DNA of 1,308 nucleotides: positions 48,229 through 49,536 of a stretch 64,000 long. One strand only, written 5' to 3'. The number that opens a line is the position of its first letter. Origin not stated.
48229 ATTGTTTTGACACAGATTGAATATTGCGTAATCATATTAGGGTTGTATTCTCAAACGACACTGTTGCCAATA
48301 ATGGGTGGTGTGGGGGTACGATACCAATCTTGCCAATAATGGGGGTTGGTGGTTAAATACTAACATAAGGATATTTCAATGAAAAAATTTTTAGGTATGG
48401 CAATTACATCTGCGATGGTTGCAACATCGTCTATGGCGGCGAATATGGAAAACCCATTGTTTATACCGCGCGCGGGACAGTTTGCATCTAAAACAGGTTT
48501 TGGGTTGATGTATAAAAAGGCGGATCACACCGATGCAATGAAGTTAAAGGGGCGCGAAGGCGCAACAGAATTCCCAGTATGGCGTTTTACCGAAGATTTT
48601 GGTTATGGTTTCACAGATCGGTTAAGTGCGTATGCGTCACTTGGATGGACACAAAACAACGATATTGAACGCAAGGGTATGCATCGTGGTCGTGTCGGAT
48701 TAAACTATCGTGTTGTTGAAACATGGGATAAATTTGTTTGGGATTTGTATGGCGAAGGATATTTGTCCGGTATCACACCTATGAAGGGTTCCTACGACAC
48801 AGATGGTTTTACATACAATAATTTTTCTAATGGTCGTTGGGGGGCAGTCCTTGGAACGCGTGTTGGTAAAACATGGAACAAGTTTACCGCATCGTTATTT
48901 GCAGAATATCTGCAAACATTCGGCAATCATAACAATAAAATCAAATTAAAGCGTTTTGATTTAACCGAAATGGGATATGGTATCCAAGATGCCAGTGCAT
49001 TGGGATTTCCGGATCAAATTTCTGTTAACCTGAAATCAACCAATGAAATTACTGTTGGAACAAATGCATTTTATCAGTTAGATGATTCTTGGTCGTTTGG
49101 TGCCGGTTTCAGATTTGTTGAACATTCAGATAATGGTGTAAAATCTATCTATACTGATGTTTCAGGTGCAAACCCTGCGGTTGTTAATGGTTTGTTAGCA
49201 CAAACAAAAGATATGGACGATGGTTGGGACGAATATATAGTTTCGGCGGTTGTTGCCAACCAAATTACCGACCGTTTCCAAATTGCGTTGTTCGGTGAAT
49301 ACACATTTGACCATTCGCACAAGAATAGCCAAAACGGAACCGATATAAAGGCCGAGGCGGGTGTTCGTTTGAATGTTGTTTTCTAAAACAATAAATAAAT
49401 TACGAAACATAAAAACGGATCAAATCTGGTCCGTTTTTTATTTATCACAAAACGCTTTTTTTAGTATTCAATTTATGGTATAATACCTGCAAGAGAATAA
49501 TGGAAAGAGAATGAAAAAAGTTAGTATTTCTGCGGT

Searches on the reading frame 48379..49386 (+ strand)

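Call 4: search_protein_families(library=pfam, proteins=[window:48379-49386:+], max_evalue=0.1)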
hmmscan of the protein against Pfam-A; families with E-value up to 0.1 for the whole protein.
window:48379-49386:+ (335 aa): 1 family
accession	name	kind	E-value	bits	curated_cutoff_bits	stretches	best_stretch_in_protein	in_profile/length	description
PF02264.21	LamB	-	0.00083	19.8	25.1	1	28-120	211-303/378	LamB porin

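Call 5: search_protein_families(library=ncbifam, proteins=[window:48379-49386:+], max_evalue=0.1)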
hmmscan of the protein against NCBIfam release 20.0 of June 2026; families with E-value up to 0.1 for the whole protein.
window:48379-49386:+ (335 aa): 0 families
